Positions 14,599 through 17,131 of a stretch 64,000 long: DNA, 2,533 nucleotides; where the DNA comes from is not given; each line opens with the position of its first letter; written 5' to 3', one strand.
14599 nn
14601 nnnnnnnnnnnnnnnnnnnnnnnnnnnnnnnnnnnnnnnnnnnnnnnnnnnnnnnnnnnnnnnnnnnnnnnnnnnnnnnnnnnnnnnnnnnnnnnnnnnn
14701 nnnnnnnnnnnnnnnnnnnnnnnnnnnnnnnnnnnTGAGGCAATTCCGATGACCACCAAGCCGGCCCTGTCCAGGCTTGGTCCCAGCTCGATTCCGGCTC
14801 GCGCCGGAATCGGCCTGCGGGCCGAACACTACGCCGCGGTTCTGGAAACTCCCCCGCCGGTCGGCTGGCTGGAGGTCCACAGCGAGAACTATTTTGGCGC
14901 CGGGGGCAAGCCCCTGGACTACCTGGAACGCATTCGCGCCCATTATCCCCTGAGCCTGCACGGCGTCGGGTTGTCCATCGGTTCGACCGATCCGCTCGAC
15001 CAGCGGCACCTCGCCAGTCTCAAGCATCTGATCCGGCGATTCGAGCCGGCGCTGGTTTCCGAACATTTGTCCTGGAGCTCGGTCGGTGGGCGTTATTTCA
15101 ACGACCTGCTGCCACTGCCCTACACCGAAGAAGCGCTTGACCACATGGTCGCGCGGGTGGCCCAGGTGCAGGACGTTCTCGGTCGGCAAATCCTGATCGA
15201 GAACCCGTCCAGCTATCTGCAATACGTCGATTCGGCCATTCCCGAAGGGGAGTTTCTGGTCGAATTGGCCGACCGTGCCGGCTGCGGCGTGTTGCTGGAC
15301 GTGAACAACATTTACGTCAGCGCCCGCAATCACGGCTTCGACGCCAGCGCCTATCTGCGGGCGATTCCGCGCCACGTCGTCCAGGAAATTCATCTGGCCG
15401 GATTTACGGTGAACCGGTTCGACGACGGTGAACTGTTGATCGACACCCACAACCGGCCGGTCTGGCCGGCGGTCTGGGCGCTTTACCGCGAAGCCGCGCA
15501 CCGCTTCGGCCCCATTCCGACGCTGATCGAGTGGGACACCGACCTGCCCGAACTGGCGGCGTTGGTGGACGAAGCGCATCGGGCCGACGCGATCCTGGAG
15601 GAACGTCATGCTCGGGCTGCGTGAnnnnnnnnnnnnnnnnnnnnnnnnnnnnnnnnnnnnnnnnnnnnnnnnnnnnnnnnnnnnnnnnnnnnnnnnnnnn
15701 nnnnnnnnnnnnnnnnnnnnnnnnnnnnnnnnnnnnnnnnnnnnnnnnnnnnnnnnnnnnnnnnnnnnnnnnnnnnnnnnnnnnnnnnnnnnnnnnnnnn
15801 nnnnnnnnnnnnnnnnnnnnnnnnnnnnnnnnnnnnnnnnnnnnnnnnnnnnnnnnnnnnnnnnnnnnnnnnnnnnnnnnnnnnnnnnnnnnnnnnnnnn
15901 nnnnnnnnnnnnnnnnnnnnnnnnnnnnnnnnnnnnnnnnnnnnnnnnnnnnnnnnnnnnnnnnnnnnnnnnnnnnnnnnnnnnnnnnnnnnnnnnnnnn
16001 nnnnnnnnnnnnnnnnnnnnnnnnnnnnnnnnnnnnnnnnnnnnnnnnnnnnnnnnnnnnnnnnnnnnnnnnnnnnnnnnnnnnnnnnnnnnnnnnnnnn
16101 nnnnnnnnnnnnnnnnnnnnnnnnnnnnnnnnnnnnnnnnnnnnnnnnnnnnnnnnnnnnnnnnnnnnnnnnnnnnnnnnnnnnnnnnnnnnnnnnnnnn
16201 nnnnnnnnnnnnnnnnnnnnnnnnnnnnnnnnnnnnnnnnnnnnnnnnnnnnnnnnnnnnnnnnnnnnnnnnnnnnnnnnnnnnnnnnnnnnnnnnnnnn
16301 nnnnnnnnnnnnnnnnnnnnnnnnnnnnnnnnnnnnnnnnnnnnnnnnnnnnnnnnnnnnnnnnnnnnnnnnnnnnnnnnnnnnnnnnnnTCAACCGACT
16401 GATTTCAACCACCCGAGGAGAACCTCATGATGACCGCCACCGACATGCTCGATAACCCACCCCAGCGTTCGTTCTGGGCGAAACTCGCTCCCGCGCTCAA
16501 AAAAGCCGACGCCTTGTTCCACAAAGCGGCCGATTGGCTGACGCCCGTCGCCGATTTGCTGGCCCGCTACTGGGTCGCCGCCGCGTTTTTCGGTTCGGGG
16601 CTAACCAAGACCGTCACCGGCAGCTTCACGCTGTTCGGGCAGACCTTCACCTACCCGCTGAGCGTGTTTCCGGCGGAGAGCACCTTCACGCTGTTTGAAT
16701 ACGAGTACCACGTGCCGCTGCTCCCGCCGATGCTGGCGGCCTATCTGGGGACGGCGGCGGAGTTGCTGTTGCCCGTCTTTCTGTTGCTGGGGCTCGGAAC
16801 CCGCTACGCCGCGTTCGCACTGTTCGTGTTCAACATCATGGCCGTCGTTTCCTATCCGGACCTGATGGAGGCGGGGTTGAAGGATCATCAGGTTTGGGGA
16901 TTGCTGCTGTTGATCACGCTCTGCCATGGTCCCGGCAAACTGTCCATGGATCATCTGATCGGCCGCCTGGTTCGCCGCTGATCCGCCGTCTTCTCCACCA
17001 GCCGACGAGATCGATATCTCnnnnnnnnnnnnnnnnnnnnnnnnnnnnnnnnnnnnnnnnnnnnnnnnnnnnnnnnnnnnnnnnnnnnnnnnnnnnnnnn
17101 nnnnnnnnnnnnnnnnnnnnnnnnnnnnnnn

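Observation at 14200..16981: Complete bufferin-type (DUF2282 / MNIO / DUF2063 / DoxX) copper-metallophore RiPP operon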

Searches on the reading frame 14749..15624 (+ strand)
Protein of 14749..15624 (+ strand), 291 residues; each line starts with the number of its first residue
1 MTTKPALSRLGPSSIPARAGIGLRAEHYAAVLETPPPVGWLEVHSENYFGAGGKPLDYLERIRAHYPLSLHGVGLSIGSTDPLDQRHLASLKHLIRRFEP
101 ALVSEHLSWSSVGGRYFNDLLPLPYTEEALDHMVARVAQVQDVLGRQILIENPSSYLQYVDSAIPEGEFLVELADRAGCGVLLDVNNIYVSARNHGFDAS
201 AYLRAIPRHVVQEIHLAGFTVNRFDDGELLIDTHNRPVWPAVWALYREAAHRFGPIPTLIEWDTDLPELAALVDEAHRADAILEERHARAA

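Call 3: search_protein_families(library=pfam, proteins=[window:14749-15621:+], max_evalue=0.01)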
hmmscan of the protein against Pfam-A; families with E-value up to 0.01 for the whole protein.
seq(291 aa): 2 families
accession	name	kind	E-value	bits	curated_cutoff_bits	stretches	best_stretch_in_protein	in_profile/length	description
PF05114.20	MbnB_TglH_ChrH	-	6.5e-111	370.2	25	1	19-283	2-262/263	RiPP precursor modification enzyme MbnB/TglH/ChrH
PF01261.30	AP_endonuc_2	-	0.0051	17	31.1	1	66-225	42-194/249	Xylose isomerase-like TIM barrel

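Call 4: search_protein_families(library=ncbifam, proteins=[window:14749-15621:+], max_evalue=0.01)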
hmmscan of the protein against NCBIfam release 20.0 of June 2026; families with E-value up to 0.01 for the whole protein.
seq(291 aa): 5 families
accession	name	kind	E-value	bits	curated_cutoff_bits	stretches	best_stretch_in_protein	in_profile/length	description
NF050167.1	MNIO_BufB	equivalog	3.7e-122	406.7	310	1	19-279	1-261/262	MNIO family bufferin maturase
NF003818.2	PRK05409.1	equivalog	3.4e-73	246.5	360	1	19-279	2-260/264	HvfB family MNIO-type RiPP peptide maturase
NF050151.1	RiPP_MNIO_ApyH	equivalog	2.7e-21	76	400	1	62-283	51-280/283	multinuclear non-heme iron-dependent oxidative enzyme ApyH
TIGR04159.2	methbact_MbnB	equivalog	3.5e-18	66.1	325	1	89-253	71-228/261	methanobactin biosynthesis protein MbnB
NF050165.1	MNIO_ChrH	equivalog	1.5e-10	40.7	600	1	85-236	78-230/363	MNIO family chryseobactin maturase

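Call 11: search_solved_structures(query=window:14749-15621:+, show_alignments=3)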
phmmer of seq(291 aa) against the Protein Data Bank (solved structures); distinct sequences matched with E-value up to 0.001: 8.
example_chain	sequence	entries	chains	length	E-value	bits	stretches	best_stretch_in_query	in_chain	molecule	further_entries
3bww_A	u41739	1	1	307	5.3e-41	144.1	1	19-220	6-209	Protein of unknown function DUF692/COG3220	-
8hci_D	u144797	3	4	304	6.1e-13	52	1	122-267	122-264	DUF692 family protein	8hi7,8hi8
7fc0_B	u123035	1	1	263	3.3e-11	46.3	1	87-238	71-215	Methanobactin biosynthesis cassette protein MbnB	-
7fc0_E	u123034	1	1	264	3.3e-11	46.3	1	87-238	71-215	Methanobactin biosynthesis cassette protein MbnB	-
7tcr_A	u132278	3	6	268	6.6e-11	45.3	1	84-239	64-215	Methanobactin biosynthesis cassette protein MbnB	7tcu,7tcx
7tcw_A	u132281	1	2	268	9.5e-10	41.5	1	84-238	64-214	Methanobactin biosynthesis cassette protein MbnB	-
7dz9_B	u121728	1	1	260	2e-08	37.2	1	66-253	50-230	cpMbnB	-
7dz9_A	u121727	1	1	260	2e-08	37.2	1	66-253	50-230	MbnB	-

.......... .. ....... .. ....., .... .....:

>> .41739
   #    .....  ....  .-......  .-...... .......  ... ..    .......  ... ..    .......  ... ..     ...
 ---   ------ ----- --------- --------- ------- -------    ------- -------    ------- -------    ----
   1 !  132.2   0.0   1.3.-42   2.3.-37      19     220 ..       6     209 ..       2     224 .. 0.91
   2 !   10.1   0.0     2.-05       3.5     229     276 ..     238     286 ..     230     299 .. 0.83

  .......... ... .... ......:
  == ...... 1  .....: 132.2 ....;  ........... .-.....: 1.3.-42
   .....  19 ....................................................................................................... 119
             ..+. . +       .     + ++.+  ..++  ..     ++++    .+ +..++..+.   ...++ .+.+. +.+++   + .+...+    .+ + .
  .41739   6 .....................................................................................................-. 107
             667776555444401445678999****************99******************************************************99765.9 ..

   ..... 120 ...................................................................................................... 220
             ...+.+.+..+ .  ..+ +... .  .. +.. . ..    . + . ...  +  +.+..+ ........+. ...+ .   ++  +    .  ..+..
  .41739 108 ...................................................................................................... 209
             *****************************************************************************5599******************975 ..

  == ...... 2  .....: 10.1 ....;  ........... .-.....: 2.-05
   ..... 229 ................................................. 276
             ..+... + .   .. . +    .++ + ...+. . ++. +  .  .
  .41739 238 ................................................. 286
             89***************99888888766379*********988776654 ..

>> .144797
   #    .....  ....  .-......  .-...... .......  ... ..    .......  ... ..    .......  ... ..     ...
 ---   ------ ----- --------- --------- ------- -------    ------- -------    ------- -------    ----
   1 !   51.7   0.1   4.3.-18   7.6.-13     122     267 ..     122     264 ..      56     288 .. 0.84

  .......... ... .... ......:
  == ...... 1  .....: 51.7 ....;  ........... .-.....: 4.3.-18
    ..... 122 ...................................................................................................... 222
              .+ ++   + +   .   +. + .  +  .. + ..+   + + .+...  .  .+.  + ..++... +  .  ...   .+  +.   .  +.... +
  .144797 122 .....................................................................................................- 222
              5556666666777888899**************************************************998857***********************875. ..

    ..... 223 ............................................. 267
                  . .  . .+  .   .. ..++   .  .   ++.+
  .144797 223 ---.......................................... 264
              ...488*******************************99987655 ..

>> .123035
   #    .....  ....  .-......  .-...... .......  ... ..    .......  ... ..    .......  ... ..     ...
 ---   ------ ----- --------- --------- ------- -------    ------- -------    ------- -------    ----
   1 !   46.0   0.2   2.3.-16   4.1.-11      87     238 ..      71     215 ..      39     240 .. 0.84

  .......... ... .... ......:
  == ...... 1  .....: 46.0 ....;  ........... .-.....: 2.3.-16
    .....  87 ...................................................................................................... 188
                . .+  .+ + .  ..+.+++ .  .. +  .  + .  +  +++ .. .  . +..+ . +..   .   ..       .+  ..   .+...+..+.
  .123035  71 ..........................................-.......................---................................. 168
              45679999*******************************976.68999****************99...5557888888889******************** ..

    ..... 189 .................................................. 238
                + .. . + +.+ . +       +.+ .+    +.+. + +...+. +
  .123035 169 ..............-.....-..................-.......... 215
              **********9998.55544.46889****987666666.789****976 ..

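Call 16: find_encoding_contigs(protein=window:14749-15624:+, flank=10000, max_places=6)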
Protein window:14749-15624:+ (291 aa): no gene with exactly this product is on record in the collection.

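Call 18: find_related_loci(query=window:14749-15624:+, collection=genome_contigs, flank=6000)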
Query window:14749-15624:+ (291 aa) in genome_contigs; peptide patterns used: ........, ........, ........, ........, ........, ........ (x = any residue, [..] = any of these).
600 stretches matched a pattern (row limit reached: there are more); 593 encode a relative of the query (tblastn E <= 1e-3); the best 80 are kept; 80 distinct loci.
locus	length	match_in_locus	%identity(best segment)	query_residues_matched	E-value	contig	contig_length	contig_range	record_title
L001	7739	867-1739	86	1-291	3e-166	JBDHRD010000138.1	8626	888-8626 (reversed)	MAG: Candidatus Contendobacter sp. isolate AS-MESO-3CA.410 NODE_34803_length_8626_cov_7.911803, whole genome shotgun seq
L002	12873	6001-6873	85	1-291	1e-165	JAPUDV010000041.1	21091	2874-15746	MAG: Candidatus Competibacteraceae bacterium isolate labscale reactor_MAG8 NODE_1806_length_21091_cov_16.241158, whole g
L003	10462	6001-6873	86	1-291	6e-164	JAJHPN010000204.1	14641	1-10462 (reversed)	MAG: Candidatus Contendobacter sp. isolate GW-Mt35 NODE_249_length_14641_cov_26.405402, whole genome shotgun sequence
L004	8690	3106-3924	70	12-285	2e-124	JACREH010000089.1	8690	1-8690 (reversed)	MAG: Gammaproteobacteria bacterium isolate NC_groundwater_1694_Pr3_B-0.1um_64_39 SR-2_scaffold_141_1955872, whole genome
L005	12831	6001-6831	67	15-291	2e-119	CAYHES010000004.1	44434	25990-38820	MAG TPA_asm: uncultured Acidiferrobacterales bacterium isolate ERP119705_co11_338 genome assembly, contig: NODE_595_leng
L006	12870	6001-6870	61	2-291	3e-117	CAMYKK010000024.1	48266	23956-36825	MAG: uncultured Gammaproteobacteria bacterium isolate FCS_M_Gamma_075 genome assembly, contig: scaffold_492, whole genom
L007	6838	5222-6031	68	14-284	5e-117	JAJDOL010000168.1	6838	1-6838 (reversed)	MAG: Chromatiaceae bacterium isolate MASpbin.6 k141_873015, whole genome shotgun sequence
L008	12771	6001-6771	66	14-274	3e-114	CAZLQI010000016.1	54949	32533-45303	MAG TPA_asm: uncultured Chromatiales bacterium isolate SRP128015_co4_63 genome assembly, contig: NODE_111_length_54949_c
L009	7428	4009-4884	62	1-291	1e-111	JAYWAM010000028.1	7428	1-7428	MAG: Betaproteobacteria bacterium isolate GL92_UP_metabinner_4_sub GL92_UP_metabinner_4_sub_27, whole genome shotgun seq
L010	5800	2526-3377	64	1-291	2e-111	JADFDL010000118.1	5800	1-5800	MAG: Rhodocyclaceae bacterium isolate QR_Bin.19 NODE_119_length_5800_cov_14.8225, whole genome shotgun sequence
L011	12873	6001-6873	61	1-291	1e-110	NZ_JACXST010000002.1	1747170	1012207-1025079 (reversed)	Methylomonas fluvii strain EbB scaffold2, whole genome shotgun sequence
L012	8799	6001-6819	64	15-287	8e-110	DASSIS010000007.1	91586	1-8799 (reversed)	MAG TPA_asm: Gammaproteobacteria bacterium isolate SMAG_U1094 k141_73068, whole genome shotgun sequence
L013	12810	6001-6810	64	11-284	3e-109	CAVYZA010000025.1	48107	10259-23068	MAG: uncultured beta proteobacterium isolate MFD02242.bin.2.83 genome assembly, contig: contig_54123, whole genome shotg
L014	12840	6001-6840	60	12-291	2e-108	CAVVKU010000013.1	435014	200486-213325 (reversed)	MAG: uncultured Gammaproteobacteria bacterium isolate MFD04780.bin.2.110 genome assembly, contig: contig_16787, whole ge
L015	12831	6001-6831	58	15-291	5e-108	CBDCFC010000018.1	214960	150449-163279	MAG: Arenicellales bacterium isolate d8644a19-3e3a-4e4e-a841-519834f76808 genome assembly, contig: contig_18, whole geno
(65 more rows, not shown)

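Call 42: search_solved_structures(query=A2, show_alignments=5, max_evalue=0.001)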
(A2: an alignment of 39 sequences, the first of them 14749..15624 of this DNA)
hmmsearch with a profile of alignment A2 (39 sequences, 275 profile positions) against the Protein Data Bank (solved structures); distinct sequences matched with E-value up to 0.001: 8.
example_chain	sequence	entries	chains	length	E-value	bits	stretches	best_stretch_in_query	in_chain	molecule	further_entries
3bww_A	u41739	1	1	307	2.4e-69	236.7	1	4-270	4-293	Protein of unknown function DUF692/COG3220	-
8hci_D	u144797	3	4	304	1.6e-26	96.3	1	21-258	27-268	DUF692 family protein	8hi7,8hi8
7dz9_A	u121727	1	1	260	1.4e-22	83.3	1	23-252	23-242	MbnB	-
7dz9_B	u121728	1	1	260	1.4e-22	83.3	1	23-252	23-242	cpMbnB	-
7tcr_A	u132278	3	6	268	6.5e-17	64.7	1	23-250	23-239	Methanobactin biosynthesis cassette protein MbnB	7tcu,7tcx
7fc0_B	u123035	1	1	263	3.8e-16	62.2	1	19-236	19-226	Methanobactin biosynthesis cassette protein MbnB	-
7fc0_E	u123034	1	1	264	3.9e-16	62.2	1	19-236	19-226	Methanobactin biosynthesis cassette protein MbnB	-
7tcw_A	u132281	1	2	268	2.8e-15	59.3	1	23-250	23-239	Methanobactin biosynthesis cassette protein MbnB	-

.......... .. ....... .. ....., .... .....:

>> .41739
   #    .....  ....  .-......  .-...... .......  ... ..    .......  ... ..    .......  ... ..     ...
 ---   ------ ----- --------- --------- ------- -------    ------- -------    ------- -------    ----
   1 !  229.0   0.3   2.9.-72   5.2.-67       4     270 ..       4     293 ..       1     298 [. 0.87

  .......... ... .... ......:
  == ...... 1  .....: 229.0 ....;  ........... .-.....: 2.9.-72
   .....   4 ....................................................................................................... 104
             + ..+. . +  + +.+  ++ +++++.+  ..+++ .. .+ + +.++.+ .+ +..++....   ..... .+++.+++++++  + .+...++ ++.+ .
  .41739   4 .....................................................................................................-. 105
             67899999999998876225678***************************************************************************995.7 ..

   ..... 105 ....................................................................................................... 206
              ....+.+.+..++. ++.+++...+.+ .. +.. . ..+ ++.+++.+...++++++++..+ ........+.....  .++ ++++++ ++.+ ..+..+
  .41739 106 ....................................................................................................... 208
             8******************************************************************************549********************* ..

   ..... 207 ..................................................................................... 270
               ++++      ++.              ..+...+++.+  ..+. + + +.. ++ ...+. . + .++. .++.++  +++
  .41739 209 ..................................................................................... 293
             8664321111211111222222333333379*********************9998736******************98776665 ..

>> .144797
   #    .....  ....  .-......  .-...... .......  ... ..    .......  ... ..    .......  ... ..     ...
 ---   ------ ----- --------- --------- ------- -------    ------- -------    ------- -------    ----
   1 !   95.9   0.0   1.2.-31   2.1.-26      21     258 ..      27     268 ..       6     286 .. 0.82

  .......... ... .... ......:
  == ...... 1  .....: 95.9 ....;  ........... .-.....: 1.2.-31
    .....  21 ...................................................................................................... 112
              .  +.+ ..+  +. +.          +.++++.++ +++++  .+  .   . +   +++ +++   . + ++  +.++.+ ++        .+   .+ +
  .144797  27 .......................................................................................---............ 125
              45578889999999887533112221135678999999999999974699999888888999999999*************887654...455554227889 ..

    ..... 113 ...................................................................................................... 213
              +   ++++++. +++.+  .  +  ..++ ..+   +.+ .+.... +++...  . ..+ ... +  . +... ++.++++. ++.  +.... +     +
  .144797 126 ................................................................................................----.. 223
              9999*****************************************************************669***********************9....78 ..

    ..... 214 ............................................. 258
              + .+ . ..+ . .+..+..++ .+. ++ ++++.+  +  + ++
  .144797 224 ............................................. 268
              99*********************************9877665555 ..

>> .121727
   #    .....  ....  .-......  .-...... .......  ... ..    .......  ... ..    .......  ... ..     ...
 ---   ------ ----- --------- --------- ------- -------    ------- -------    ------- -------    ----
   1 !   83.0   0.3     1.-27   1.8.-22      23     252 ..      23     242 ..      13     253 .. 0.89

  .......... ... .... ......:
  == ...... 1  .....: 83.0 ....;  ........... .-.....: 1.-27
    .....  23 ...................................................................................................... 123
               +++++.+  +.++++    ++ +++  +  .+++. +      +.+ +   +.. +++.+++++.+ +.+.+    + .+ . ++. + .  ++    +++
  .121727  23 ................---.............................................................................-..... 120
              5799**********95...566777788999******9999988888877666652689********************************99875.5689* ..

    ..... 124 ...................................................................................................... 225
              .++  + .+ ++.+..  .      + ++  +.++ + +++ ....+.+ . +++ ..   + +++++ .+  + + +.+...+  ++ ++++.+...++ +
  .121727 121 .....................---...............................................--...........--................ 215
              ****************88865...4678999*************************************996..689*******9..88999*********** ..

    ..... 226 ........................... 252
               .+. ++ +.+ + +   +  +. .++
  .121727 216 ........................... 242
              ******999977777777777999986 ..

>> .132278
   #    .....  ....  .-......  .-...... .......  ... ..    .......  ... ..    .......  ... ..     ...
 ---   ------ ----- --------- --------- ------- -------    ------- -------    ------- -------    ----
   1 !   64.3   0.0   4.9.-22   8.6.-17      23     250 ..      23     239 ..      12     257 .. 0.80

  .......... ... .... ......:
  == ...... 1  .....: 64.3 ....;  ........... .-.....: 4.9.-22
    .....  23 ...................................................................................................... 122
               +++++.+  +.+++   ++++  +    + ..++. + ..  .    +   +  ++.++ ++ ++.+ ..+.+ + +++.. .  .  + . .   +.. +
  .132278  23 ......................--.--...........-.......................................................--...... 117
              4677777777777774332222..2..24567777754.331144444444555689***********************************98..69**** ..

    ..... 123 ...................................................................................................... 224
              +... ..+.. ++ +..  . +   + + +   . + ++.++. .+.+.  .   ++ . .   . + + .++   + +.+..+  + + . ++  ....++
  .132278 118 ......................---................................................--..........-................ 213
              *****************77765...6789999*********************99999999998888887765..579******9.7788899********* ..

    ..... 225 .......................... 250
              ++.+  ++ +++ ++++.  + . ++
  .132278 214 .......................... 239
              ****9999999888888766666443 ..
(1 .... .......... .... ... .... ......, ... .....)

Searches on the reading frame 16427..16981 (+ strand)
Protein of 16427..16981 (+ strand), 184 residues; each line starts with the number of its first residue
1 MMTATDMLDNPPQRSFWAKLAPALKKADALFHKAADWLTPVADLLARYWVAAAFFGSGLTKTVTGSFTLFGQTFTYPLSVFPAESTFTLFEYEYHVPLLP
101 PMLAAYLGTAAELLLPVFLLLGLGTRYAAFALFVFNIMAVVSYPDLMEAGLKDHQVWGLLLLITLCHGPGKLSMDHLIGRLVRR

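Call 3: search_protein_families(library=pfam, proteins=[window:16427-16981:+], max_evalue=0.01)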
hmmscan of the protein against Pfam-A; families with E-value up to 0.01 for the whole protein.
window:16427-16981:+ (184 aa): 1 family
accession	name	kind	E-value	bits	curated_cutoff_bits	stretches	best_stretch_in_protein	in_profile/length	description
PF07681.17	DoxX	-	1e-13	52.1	23.6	1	43-141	2-81/85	DoxX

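Call 4: search_protein_families(library=ncbifam, proteins=[window:16427-16981:+], max_evalue=0.01)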
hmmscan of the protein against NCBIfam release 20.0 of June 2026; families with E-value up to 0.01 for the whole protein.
window:16427-16981:+ (184 aa): 1 family
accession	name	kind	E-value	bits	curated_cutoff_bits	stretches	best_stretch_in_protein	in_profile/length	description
NF050144.1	matur_HvfX_fam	equivalog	3.7e-09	36.9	80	1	41-141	2-85/165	HvfX family Cu-binding RiPP maturation protein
